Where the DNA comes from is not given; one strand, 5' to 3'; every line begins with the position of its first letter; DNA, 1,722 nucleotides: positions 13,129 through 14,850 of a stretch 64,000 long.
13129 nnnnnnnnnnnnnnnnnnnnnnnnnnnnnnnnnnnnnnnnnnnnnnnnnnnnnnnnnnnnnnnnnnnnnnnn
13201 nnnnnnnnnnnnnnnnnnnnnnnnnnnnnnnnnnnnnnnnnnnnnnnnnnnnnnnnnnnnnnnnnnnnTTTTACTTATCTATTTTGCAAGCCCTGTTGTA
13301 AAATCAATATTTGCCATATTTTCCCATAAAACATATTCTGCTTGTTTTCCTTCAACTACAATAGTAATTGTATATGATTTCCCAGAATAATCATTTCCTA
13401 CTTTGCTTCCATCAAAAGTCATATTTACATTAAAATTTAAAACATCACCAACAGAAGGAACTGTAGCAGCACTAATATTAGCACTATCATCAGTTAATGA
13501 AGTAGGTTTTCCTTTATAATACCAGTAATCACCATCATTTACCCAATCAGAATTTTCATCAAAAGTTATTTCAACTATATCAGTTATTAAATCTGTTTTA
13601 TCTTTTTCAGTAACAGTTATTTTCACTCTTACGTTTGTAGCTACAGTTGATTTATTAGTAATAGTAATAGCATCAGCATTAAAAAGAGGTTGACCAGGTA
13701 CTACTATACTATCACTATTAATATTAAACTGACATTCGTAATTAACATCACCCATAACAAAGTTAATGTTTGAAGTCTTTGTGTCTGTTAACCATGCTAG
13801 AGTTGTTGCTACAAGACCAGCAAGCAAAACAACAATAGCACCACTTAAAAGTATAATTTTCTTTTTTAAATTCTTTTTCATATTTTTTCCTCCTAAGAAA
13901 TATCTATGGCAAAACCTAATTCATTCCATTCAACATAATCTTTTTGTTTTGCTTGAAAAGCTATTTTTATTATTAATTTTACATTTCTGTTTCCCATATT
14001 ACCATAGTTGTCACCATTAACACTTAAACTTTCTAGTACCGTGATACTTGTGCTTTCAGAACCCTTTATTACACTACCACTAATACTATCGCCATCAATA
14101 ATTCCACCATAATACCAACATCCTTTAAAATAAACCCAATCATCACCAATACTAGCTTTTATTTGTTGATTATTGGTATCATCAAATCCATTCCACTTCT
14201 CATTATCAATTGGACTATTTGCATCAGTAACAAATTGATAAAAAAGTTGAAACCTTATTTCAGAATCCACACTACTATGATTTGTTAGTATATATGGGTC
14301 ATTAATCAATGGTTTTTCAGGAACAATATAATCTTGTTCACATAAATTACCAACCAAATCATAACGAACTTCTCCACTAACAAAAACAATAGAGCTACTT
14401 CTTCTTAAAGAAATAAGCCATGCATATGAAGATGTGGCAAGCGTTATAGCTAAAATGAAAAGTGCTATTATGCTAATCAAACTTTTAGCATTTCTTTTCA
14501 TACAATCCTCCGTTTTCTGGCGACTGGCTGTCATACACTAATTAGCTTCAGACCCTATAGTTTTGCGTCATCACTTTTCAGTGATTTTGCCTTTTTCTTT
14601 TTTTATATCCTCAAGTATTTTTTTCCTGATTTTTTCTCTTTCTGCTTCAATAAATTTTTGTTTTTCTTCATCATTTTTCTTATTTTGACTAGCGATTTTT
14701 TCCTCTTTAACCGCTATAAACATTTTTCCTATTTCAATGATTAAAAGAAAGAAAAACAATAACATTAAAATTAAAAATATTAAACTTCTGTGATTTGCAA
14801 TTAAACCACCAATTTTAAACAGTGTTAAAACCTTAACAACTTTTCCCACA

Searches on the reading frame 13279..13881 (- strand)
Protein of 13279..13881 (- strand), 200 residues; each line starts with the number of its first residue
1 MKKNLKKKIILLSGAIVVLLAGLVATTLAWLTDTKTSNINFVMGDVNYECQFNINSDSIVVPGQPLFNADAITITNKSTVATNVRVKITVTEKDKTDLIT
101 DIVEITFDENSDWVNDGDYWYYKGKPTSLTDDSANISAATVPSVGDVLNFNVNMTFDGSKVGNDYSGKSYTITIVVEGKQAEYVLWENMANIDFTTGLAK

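Call 6: search_protein_families(library=pfam, proteins=[window:13279-13881:-], max_evalue=0.1)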
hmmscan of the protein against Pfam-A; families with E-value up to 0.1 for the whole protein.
window:13279-13881:- (200 aa): 1 family
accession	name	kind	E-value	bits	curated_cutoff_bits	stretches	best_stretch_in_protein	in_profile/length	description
PF18020.7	TIG_2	-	0.039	14.9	23.4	0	37-68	18-50/94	TIG domain found in plexin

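Call 7: search_protein_families(library=ncbifam, proteins=[window:13279-13881:-], max_evalue=0.1)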
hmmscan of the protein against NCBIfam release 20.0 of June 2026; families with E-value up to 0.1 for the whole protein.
window:13279-13881:- (200 aa): 1 family
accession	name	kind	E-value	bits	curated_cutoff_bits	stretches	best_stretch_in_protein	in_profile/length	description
TIGR04088.1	cognate_SipW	domain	0.00047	20.2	19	1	15-45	3-33/34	SipW-dependent-type signal peptide-containing protein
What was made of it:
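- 13279..14501 (-): Two TasA/camelysin-superfamily genes, 200 aa and ~202 aa. TIGR04088, 20.2 bits against cutoff 19 (call 7).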

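Call 93: search_solved_structures(query=A7, max_evalue=10, show_alignments=2)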
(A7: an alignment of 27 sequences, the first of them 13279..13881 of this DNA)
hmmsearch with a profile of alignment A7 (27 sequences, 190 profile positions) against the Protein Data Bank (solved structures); distinct sequences matched with E-value up to 10: 3.
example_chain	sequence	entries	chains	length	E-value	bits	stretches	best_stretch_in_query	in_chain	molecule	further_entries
9hmf_O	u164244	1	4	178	0.31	13.6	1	5-38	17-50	Flagellar protein FliL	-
5of1_A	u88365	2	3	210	0.38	13.4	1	146-169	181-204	Spore coat-associated protein N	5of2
8aur_A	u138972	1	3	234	0.39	13.3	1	146-169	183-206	Major biofilm matrix component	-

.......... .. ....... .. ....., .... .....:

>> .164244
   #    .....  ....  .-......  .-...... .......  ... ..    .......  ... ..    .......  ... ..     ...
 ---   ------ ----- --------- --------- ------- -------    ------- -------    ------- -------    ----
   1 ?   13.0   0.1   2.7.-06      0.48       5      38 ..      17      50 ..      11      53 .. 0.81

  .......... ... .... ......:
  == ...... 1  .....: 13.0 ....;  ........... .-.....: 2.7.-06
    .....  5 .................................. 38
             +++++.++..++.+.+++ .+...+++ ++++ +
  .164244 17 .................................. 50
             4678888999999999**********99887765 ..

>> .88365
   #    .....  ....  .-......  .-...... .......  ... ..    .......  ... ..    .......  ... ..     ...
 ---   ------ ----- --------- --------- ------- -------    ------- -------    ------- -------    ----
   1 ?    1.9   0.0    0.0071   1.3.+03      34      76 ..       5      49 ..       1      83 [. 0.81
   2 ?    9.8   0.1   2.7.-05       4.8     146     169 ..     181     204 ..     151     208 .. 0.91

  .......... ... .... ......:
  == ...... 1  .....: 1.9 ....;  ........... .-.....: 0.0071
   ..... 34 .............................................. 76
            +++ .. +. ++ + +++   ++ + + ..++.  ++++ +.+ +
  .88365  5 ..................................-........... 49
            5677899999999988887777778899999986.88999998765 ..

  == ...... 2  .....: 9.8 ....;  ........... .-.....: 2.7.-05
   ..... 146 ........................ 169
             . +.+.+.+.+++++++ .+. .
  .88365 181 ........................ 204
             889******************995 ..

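Call 94: search_protein_families(library=pfam, alignment_id=A7, max_evalue=0.1)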
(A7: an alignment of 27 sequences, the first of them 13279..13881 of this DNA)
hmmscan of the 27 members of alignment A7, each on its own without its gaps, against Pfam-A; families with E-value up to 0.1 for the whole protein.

A. member 1, window:13279-13881:- (200 aa): 1 family
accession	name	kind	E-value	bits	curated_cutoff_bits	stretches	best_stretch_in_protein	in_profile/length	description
PF18020.7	TIG_2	-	0.039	14.9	23.4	0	37-68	18-50/94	TIG domain found in plexin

B. families by the number of members that match (of 27 scanned): 16 families
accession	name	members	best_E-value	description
PF12389.13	Peptidase_M73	8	4e-07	Camelysin metallo-endopeptidase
PF12911.12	OppC_N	1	0.011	N-terminal TM domain of oligopeptide transport permease C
PF22764.1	E217_Gp32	1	0.014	Tail fiber protein gp32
PF22349.1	Fervidolysin_SD2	1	0.015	Fervidolysin, second beta-sandwich domain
PF24066.1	Hisat_C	1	0.028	Histidine N-acetyltransferase, C-terminal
PF06865.17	Ppnp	1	0.03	Pyrimidine/purine nucleoside phosphorylase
PF05273.18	Pox_RNA_Pol_22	1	0.034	Poxvirus RNA polymerase 22 kDa subunit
PF16353.11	LacZ_4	1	0.034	Beta-galactosidase, domain 4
PF07790.16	Pilin_N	1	0.036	Archaeal Type IV pilin, N-terminal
PF18020.7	TIG_2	1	0.039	TIG domain found in plexin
PF18675.7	HepII_C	1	0.044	Heparinase II C-terminal domain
PF13648.12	Lipocalin_4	1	0.046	Lipocalin-like domain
PF11504.14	Colicin_Ia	1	0.071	Colicin Ia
PF18140.6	PCC_BT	1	0.072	Propionyl-coenzyme A carboxylase BT domain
PF23536.1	TraK_C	1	0.078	TraK C-terminal domain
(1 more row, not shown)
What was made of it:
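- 13279..14501 (-): Two of the three weak PDB profile hits (E 0.31-0.39) are TasA itself, 5of1/8aur (calls 93, 94).
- On TasA/camelysin superfamily (Peptidase_M73, PF12389), applied to the 233-aa partner: 8 of 27 members of that family hit Peptidase_M73, best 4e-7, and its weak PDB hits include TasA (calls 93, 94).
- Closest known: Bacillus subtilis tapA-sipW-tasA biofilm matrix operon. Same: The cluster's 200-aa family reaches Peptidase_M73, and its weak (E 0.38) PDB profile hits include TasA (calls 93, 94).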

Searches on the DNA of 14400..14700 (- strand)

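Call 30: build_rna_model(alignment_id=A4)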
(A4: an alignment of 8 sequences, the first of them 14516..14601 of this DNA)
Model R1 built from alignment A4 (8 sequences, 86 columns); structure: RNAalifold consensus.
model positions 81; base pairs 15; branch points 1; effective number of sequences 2.05; information 0.701 bits per position. Calibrated on 0.2 Mb of random sequence (short: E-values are rough).
structure used (alignment columns):
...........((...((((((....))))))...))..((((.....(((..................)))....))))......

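Call 32: search_with_rna_model(model_id=R1, sources=[window, L004, L005, L006, L007, L008, L009, L010, L011, L012, L013, L014, L015, L016, L017, L018, L019, L020, L021, L022, L023, L024, L025, L026, L027, L028, L029, L030, L031, L032, L033, L034, L035, L036, L037, L038, L039, L040, L041, L042, L043, L044, L045, L046, L047, L048, L049, L050, L051, L052, L053, L054, L055, L056, L057, L058, L059, L060, L061, L062, L063, L064, L065, L066, L067, L068, L069, L070, L071, L072, L073, L074, L075, L076, L077, L078, L079, L080, L081, L082, L083], max_evalue=0.01)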
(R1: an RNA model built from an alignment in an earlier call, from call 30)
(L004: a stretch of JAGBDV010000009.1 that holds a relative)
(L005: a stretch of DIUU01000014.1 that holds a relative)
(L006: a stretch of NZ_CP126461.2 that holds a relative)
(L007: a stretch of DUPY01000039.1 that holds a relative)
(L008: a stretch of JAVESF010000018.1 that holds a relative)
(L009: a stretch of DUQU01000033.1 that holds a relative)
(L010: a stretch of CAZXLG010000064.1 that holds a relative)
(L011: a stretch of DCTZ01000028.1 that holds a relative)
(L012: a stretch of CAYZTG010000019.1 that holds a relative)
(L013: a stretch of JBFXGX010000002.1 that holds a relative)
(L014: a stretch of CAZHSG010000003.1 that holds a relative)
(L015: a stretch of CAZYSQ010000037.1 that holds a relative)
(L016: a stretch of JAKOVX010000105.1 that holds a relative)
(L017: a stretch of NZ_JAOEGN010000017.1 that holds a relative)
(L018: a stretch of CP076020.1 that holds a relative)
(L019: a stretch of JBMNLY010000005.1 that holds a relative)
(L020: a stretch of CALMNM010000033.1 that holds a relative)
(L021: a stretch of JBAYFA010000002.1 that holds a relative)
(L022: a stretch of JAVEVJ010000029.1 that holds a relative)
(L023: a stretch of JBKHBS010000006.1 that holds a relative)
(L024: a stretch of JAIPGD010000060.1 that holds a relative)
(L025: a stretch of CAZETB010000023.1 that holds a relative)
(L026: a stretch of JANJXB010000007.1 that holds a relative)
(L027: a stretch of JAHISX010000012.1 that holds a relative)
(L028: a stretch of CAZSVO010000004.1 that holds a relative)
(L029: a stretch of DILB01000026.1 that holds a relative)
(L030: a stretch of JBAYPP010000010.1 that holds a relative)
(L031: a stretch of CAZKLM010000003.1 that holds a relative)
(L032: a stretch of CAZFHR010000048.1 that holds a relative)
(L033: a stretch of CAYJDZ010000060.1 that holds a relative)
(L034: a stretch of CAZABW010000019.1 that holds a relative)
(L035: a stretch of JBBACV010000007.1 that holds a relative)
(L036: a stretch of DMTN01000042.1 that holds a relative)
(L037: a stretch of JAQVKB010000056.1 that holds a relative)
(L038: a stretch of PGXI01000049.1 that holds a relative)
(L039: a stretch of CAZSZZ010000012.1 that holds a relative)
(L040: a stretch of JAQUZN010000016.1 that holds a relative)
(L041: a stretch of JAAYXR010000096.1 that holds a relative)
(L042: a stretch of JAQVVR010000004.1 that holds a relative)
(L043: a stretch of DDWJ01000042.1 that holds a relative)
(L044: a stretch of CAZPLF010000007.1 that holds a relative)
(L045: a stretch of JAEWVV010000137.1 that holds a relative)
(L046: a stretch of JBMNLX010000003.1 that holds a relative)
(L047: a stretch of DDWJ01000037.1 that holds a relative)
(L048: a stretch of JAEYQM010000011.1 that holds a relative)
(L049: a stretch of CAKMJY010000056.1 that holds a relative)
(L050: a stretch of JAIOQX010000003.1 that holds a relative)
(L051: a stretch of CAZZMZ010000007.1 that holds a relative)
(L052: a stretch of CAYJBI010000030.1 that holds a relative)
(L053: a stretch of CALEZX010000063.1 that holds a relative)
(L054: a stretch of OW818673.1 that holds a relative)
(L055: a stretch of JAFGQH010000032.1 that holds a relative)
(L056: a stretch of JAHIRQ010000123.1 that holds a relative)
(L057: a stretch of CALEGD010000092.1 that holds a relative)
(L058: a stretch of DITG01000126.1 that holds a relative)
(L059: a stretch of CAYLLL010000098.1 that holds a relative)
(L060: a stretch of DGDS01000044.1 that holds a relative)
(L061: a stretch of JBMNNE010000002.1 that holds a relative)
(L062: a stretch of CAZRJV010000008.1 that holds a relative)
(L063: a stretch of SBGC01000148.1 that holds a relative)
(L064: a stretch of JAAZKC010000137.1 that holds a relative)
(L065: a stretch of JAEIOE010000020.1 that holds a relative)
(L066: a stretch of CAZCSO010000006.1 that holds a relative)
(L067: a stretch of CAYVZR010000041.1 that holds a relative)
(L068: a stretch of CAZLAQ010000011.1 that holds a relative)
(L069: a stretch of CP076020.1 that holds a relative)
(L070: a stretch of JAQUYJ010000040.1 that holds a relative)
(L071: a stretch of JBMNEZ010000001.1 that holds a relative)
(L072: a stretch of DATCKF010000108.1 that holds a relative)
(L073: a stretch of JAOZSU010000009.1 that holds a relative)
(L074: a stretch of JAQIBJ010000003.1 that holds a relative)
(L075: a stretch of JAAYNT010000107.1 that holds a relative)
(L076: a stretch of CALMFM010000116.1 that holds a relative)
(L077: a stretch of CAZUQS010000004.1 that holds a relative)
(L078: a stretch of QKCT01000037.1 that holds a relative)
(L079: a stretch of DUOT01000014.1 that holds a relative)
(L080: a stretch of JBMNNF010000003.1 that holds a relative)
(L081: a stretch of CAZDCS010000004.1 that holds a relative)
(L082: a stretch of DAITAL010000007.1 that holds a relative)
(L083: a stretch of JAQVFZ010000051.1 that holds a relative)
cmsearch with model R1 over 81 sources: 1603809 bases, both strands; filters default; matches with E-value up to 0.01: 69.
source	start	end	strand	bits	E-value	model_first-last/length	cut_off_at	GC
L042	22906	22986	+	95.9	8.2e-16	1-81/81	no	0.44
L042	8972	9052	+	95.2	1.1e-15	1-81/81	no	0.46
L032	182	262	+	93.7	2.3e-15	1-81/81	no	0.46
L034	8663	8740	+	92.3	4.3e-15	1-81/81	no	0.42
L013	8824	8901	+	92.2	4.5e-15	1-81/81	no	0.42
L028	3673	3750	+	91.8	5.5e-15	1-81/81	no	0.42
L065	8350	8427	+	91.6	6e-15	1-81/81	no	0.42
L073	2410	2487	+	91.1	7.5e-15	1-81/81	no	0.41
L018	2958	3040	+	90.9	8.1e-15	1-81/81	no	0.43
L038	1073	1151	+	90.5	9.9e-15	1-81/81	no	0.44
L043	8624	8702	+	90.5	9.9e-15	1-81/81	no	0.44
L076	8892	8969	+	90.5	1e-14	1-81/81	no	0.44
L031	381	455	+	90.2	1.1e-14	1-81/81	no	0.41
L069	9117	9194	+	89.5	1.5e-14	1-81/81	no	0.42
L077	8884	8961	+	89.2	1.8e-14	1-81/81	no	0.45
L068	3682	3760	+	88.9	2.1e-14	1-81/81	no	0.46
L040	8824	8901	+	88.7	2.2e-14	1-81/81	no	0.45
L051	302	377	+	88.2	2.7e-14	1-81/81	no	0.39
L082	9069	9147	+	88.2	2.8e-14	1-81/81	no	0.46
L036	8765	8845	+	87.9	3.2e-14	1-81/81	no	0.49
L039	4101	4178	+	87.9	3.2e-14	1-81/81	no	0.42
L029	7930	8008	+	87.8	3.4e-14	1-81/81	no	0.46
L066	8795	8873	+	87.7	3.4e-14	1-81/81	no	0.47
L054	8793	8871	+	87.6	3.7e-14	1-81/81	no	0.46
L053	9090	9168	+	87.5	3.8e-14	1-81/81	no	0.46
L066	23980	24058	+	87.2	4.4e-14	1-81/81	no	0.47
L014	8585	8662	+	86.8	5.2e-14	1-81/81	no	0.44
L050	299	373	+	86.3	6.5e-14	1-81/81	no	0.41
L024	1075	1152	+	85.1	1.1e-13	1-81/81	no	0.4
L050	47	122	+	85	1.2e-13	1-81/81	no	0.38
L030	6896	6970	+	84.8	1.3e-13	1-81/81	no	0.44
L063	283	356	+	83.5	2.4e-13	1-81/81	no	0.43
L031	8187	8261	+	82.2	4.2e-13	1-81/81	no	0.43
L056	358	433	+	82.1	4.4e-13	1-81/81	no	0.41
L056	485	560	+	81.1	7e-13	1-81/81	no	0.42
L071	9096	9174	+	80.9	7.5e-13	1-81/81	no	0.48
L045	594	670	+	80.9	7.6e-13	1-81/81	no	0.45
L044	102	175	+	80.7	8.5e-13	1-81/81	no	0.42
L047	44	122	+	79.8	1.3e-12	1-81/81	no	0.44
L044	242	315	+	79.8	1.3e-12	1-81/81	no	0.43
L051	8133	8208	+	79.1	1.7e-12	1-81/81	no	0.42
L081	8042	8117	+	78.4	2.4e-12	1-81/81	no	0.42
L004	7352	7432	+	77.6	3.4e-12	1-81/81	no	0.37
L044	8101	8175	+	77.6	3.5e-12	1-81/81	no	0.44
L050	177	252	+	77.5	3.6e-12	1-81/81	no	0.42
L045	8373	8447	+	75.6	8.4e-12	1-81/81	no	0.47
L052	797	870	+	75.5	9e-12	1-81/81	no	0.49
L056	8345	8419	+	75.4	9.5e-12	1-81/81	no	0.44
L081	114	187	+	75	1.1e-11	1-81/81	no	0.42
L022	5846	5920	+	74.8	1.2e-11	1-81/81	no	0.47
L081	1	70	+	74.7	1.3e-11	5-81/81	5'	0.4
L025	1221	1294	+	74.2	1.7e-11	1-81/81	no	0.49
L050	8134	8212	+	73.7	2e-11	1-81/81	no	0.43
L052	680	753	+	73.4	2.3e-11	1-81/81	no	0.47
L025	1103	1176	+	72.6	3.3e-11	1-81/81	no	0.5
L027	7893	7967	+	72.3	3.8e-11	1-81/81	no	0.47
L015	1629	1705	+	71.2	6.5e-11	1-81/81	no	0.39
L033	1083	1159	+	70.8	7.8e-11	1-81/81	no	0.44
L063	8134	8210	+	69.8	1.2e-10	1-81/81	no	0.43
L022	5727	5801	+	69.4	1.4e-10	1-81/81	no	0.53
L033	931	1007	+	68.9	1.8e-10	1-81/81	no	0.45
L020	7527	7600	+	68.2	2.5e-10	1-81/81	no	0.53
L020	7410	7483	+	64.3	1.5e-09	1-81/81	no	0.57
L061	18495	18574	+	55.7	7.6e-08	1-81/81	no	0.4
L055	1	50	+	52.1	3.8e-07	29-81/81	5'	0.5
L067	1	48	+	50.4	8.4e-07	31-81/81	5'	0.52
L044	1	37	+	37.5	0.00029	38-81/81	5'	0.41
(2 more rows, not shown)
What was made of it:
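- There are 69 aptamer hits in the related loci and the window, all on the gene strand (call 32).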

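Call 63: search_rna_families(source=window, start=14400, end=14700, threshold=gathering, show_alignments=1)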
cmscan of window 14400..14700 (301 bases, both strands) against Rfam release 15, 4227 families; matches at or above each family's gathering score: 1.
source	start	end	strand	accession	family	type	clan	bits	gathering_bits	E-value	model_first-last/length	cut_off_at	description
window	14516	14601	-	RF01051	c-di-GMP-I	Cis-reg; riboswitch;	CL00126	70.5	35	4.1e-14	1-87/87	no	c-di-GMP-I riboswitch aptamer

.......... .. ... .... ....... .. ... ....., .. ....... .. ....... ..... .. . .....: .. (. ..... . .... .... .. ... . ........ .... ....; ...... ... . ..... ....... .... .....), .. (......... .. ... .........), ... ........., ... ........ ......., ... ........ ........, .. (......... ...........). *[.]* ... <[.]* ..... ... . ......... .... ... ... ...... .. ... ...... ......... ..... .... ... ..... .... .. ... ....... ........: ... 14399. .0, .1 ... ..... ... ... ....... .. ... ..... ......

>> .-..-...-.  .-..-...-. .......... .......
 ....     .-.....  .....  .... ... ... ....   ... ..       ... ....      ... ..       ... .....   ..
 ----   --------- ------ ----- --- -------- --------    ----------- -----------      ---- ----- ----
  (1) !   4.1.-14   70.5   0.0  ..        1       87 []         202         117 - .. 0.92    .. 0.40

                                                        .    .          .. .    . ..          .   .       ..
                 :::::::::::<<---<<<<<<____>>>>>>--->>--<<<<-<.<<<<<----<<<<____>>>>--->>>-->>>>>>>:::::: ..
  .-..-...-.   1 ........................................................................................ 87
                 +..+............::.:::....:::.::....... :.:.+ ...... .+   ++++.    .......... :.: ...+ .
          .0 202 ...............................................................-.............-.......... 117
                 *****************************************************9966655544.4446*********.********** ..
